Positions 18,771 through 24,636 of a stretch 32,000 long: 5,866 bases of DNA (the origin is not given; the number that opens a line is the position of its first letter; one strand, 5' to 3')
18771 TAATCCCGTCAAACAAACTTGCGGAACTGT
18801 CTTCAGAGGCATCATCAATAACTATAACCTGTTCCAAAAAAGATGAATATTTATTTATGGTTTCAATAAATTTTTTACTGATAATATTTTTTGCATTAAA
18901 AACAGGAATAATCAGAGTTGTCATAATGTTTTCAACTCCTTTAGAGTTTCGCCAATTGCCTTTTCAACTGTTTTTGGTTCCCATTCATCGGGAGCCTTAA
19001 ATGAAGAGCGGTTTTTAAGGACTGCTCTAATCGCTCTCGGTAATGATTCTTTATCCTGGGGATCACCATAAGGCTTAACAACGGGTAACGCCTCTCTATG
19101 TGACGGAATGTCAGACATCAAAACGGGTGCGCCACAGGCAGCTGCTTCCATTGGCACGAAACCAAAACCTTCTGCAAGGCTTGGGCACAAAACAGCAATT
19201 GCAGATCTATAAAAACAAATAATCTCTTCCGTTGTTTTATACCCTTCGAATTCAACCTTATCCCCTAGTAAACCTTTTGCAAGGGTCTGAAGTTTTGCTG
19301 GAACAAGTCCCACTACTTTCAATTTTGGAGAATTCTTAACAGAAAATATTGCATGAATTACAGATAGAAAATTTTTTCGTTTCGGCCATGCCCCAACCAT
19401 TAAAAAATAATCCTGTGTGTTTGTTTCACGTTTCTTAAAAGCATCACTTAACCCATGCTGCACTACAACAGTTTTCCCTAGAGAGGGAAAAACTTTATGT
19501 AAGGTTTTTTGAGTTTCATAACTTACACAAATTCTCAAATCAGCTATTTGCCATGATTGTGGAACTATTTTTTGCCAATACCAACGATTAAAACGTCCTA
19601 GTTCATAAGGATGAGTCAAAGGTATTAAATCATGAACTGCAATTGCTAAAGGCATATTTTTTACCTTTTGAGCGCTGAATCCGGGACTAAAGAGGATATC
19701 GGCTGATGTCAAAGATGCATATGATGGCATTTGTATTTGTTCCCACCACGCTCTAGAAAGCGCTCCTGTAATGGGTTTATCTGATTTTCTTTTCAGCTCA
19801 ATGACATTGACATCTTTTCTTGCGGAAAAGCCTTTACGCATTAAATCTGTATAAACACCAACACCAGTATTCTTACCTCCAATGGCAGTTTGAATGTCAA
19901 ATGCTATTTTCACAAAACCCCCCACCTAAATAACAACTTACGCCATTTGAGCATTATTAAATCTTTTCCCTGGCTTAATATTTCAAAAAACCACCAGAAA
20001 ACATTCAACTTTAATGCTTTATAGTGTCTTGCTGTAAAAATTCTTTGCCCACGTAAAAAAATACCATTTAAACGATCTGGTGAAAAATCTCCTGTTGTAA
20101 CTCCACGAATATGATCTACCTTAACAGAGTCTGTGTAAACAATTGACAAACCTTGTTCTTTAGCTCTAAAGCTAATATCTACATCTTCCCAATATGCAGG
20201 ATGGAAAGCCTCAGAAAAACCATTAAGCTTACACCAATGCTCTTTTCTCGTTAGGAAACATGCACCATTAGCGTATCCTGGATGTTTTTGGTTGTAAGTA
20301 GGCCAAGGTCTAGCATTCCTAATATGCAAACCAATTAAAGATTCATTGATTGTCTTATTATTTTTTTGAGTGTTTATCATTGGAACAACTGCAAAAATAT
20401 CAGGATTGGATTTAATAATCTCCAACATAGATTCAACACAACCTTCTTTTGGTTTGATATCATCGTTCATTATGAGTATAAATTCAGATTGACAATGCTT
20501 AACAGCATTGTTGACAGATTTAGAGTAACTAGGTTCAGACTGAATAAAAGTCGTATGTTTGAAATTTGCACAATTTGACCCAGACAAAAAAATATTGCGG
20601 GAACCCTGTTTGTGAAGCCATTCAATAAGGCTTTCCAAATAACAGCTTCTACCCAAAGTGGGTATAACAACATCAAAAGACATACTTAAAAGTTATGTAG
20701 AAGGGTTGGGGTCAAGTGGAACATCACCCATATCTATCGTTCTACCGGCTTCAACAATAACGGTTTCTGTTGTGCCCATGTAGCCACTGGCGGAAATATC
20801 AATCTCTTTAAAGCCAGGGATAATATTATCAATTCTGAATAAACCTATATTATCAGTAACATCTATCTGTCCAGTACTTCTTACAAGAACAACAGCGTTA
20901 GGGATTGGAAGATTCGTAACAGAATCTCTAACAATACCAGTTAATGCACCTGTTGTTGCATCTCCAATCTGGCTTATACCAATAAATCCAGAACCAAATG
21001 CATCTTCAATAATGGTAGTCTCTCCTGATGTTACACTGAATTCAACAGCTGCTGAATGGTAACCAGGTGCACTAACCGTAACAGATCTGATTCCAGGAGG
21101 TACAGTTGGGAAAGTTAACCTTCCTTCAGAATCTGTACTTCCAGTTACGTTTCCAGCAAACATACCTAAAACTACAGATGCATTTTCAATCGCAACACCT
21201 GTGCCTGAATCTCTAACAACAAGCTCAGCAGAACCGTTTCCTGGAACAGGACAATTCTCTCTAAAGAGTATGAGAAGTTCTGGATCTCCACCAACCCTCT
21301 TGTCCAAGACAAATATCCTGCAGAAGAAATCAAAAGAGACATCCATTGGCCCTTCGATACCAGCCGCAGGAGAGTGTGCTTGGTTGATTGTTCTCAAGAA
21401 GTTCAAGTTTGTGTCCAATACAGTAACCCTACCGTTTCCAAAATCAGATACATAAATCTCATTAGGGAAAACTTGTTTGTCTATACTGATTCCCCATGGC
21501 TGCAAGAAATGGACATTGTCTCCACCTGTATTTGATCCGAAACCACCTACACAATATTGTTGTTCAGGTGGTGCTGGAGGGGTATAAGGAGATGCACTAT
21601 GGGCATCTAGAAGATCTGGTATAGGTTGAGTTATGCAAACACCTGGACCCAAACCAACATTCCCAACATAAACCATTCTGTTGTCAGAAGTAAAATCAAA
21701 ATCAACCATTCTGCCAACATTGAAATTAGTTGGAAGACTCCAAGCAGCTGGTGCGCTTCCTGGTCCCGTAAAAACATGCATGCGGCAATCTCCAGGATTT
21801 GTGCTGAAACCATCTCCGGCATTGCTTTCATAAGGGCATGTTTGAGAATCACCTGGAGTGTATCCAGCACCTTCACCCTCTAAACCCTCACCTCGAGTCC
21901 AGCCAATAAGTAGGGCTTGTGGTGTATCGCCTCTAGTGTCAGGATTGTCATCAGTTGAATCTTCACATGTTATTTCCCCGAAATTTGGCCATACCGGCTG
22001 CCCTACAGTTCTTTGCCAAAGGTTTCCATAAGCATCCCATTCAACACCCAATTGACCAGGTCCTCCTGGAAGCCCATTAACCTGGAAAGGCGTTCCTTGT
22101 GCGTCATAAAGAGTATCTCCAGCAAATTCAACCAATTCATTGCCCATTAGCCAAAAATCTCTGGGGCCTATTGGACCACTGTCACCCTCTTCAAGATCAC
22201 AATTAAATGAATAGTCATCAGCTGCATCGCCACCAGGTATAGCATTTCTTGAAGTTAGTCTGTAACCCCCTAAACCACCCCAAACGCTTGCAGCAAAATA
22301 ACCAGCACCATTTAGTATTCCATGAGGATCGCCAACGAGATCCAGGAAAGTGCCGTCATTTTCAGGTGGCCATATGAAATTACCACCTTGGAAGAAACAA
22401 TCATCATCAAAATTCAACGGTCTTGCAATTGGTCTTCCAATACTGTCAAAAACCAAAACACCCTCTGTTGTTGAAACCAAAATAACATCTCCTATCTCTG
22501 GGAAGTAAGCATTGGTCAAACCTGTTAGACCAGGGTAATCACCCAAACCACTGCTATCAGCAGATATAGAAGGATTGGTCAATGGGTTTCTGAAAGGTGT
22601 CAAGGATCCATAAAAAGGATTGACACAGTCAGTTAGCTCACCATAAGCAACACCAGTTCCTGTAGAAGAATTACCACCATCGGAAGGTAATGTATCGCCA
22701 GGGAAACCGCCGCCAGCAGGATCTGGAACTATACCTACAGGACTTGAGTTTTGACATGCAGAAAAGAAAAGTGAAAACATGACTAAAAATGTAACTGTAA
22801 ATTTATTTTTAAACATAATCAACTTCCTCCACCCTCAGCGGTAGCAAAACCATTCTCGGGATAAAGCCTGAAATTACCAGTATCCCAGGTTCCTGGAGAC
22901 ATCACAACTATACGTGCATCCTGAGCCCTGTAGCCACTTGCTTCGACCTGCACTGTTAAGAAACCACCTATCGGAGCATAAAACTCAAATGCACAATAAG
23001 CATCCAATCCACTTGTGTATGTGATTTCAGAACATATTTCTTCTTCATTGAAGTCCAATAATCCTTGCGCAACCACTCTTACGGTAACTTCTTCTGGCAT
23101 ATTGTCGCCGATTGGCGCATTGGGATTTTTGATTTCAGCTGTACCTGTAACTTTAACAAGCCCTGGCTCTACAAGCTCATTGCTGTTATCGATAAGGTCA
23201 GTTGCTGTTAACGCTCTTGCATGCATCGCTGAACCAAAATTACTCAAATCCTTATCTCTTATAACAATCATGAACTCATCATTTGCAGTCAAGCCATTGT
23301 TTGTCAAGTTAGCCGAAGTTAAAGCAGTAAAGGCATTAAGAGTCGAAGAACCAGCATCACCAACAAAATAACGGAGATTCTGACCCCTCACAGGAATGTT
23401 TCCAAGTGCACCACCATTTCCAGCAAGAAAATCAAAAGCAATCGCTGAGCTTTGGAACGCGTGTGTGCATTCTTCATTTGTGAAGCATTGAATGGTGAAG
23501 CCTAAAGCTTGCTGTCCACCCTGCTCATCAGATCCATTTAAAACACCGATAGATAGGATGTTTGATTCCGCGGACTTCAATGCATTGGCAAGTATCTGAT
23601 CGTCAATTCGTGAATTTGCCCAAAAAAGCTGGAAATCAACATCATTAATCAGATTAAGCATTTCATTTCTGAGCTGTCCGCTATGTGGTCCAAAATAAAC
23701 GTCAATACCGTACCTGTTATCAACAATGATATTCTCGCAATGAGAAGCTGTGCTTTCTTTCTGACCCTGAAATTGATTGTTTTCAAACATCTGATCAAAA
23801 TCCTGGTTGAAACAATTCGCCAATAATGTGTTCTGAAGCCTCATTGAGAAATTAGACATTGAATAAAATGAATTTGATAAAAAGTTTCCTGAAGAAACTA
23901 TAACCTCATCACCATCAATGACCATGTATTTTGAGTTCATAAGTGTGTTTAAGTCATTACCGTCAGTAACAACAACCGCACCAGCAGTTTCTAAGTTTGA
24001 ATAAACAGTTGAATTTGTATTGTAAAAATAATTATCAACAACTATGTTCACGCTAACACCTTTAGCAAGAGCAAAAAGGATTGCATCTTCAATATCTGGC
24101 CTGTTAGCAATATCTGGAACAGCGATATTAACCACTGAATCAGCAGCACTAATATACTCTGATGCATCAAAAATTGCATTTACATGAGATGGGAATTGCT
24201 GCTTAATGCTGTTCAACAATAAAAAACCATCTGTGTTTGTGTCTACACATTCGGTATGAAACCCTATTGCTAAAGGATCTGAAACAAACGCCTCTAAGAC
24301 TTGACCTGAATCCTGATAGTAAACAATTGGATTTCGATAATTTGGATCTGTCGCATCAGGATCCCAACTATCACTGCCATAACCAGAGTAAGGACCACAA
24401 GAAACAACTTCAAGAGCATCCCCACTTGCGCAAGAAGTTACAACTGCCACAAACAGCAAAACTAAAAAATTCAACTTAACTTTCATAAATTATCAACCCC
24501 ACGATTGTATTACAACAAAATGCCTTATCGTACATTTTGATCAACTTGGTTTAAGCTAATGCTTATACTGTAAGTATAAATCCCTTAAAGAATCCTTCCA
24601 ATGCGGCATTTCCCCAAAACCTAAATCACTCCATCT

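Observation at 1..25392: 25-kb co-directional array fusing type IV pilus genes, MoxR/DUF58/transglutaminase, a glycan-assembly cluster and two lipoproteins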

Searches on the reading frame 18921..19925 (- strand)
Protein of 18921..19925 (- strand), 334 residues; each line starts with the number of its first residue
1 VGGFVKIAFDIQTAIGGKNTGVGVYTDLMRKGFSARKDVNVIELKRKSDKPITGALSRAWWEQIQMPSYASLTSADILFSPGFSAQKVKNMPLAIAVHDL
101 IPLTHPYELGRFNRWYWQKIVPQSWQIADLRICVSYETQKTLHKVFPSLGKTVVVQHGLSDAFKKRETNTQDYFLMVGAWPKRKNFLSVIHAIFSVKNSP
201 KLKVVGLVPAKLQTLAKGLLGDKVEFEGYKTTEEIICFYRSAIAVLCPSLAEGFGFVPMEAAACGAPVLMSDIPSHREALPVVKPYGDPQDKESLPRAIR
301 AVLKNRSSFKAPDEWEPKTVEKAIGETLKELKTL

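Call 5: search_protein_families(library=pfam, proteins=[window:18921-19925:-])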
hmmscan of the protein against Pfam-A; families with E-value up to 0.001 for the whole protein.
window:18921-19925:- (334 aa): 4 families
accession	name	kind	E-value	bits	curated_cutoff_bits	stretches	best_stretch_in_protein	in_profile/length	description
PF00534.26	Glycos_transf_1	-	1.8e-21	76.9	26.4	1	163-310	7-160/172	Glycosyl transferases group 1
PF13692.12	Glyco_trans_1_4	-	1.8e-17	64.4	27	1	173-305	3-142/142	Glycosyl transferases group 1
PF20706.3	GT4-conflict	-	5e-09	36.1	26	1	171-272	197-312/385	Family 4 Glycosyltransferase in conflict systems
PF13439.12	Glyco_transf_4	-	0.0001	22.8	28.5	1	55-159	53-166/170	Glycosyltransferase Family 4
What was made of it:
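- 17989..20683 (-): GT2 (17989-18924), GT4 (18921-19925 or 19913), GT2 (19910-20683). Call 5.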

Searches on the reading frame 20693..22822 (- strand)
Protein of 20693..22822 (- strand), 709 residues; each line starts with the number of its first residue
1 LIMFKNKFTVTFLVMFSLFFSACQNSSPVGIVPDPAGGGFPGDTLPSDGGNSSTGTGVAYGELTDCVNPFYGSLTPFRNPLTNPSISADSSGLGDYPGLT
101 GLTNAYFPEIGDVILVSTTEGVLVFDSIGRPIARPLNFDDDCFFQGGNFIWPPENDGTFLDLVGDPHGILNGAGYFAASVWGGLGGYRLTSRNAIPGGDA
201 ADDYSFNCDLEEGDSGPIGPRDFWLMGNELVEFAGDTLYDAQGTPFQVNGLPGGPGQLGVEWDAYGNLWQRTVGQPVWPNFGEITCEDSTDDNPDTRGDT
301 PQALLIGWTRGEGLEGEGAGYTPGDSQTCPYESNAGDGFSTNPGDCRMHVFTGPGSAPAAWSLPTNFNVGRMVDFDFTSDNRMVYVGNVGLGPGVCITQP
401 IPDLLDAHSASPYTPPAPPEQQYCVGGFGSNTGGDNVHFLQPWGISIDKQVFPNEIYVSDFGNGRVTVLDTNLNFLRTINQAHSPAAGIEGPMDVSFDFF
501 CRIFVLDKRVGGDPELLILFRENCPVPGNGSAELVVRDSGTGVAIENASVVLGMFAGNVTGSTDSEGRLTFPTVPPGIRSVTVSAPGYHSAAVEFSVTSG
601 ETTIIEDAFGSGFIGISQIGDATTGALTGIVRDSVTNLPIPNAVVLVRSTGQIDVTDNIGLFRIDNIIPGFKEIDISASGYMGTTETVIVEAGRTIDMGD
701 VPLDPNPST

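Call 5: search_protein_families(library=pfam, proteins=[window:20693-22822:-])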
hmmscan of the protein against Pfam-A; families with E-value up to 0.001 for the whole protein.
window:20693-22822:- (709 aa): 4 families
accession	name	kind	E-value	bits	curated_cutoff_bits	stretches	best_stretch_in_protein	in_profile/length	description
PF13620.12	CarboxypepD_reg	-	5.6e-20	71.9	32.3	2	535-604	5-76/82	Carboxypeptidase regulatory-like domain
PF13715.12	CarbopepD_reg_2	-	5.6e-13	49.2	32.2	1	628-697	2-71/88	CarboxypepD_reg-like domain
PF08308.17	PEGA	-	1.1e-06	28.9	20.8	0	569-605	27-63/71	PEGA domain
PF14686.12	fn3_3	-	0.00033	20.8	24.4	0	656-697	31-74/75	Polysaccharide lyase family 4, domain II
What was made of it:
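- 20693..24486 (-): Two lipoproteins. The first has NHL-like and CarboxypepD_reg domains (20693-22822). The second has a PLD-like domain (22819-24486). Pfam (call 5).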

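Call 26: search_protein_families(library=ncbifam, proteins=[window:20693-22822:-], max_evalue=0.01)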
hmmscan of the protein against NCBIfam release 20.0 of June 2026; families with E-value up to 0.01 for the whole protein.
window:20693-22822:- (709 aa): 2 families
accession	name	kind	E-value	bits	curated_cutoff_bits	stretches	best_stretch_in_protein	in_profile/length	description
NF052345.1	S_layer_anammox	exception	8.9e-18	63.1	1400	2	622-697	1310-1386/1596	Kustd1514 family S-layer glycoprotein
NF035926.1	scyF_NHL_VPEP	equivalog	9.5e-05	21.7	350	1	428-488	236-292/376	scytonemin biosynthesis PEP-CTERM protein ScyF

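Call 85: search_protein_families(library=padloc, proteins=[window:20693-22822:-], max_evalue=0.001)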
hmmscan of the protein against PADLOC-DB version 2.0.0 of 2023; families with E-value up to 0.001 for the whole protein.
window:20693-22822:- (709 aa): 0 families

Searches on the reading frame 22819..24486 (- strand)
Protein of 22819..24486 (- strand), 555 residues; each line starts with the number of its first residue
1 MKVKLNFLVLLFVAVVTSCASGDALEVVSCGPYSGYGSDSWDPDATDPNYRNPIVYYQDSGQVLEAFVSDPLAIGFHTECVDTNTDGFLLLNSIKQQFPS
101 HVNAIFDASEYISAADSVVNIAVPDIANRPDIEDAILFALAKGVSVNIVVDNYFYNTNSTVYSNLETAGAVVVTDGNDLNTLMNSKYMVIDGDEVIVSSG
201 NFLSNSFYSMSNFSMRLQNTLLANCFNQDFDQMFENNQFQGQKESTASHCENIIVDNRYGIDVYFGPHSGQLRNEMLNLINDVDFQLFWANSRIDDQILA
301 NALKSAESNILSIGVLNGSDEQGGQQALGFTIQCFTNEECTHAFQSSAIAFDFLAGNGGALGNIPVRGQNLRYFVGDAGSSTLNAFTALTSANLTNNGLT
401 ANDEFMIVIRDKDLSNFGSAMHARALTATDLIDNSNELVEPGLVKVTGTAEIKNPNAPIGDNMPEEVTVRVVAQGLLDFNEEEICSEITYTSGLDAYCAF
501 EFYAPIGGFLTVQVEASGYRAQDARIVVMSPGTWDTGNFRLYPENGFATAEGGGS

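Call 5: search_protein_families(library=pfam, proteins=[window:22819-24486:-])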
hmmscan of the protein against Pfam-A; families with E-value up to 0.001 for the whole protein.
window:22819-24486:- (555 aa): 1 family
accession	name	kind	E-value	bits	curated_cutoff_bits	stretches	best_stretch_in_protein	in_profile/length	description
PF13091.12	PLDc_2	-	6.8e-17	62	27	1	110-233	3-131/132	PLD-like domain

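Call 26: search_protein_families(library=ncbifam, proteins=[window:22819-24486:-], max_evalue=0.01)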
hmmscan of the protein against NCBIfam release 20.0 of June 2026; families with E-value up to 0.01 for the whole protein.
window:22819-24486:- (555 aa): 1 family
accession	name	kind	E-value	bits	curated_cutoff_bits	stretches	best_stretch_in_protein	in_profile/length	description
NF038319.1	DISARM_DrmC_I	equivalog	0.0004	20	133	0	389-415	198-224/236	DISARM system phospholipase D-like protein DrmC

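Call 85: search_protein_families(library=padloc, proteins=[window:22819-24486:-], max_evalue=0.001)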
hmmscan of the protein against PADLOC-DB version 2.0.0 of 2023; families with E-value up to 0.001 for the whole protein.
window:22819-24486:- (555 aa): 4 families
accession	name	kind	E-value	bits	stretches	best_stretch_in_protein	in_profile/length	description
PDLC02614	DrmC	-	9e-09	33.3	1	111-207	29-125/153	DrmC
PDLC02612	DrmC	-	9.3e-06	23.3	1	108-228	97-219/235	DrmC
PDLC03922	MkoB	-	0.00051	17.4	0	125-206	502-569/610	-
PDLC02605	DrmC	-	0.00095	16.8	0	389-416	223-250/270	DrmC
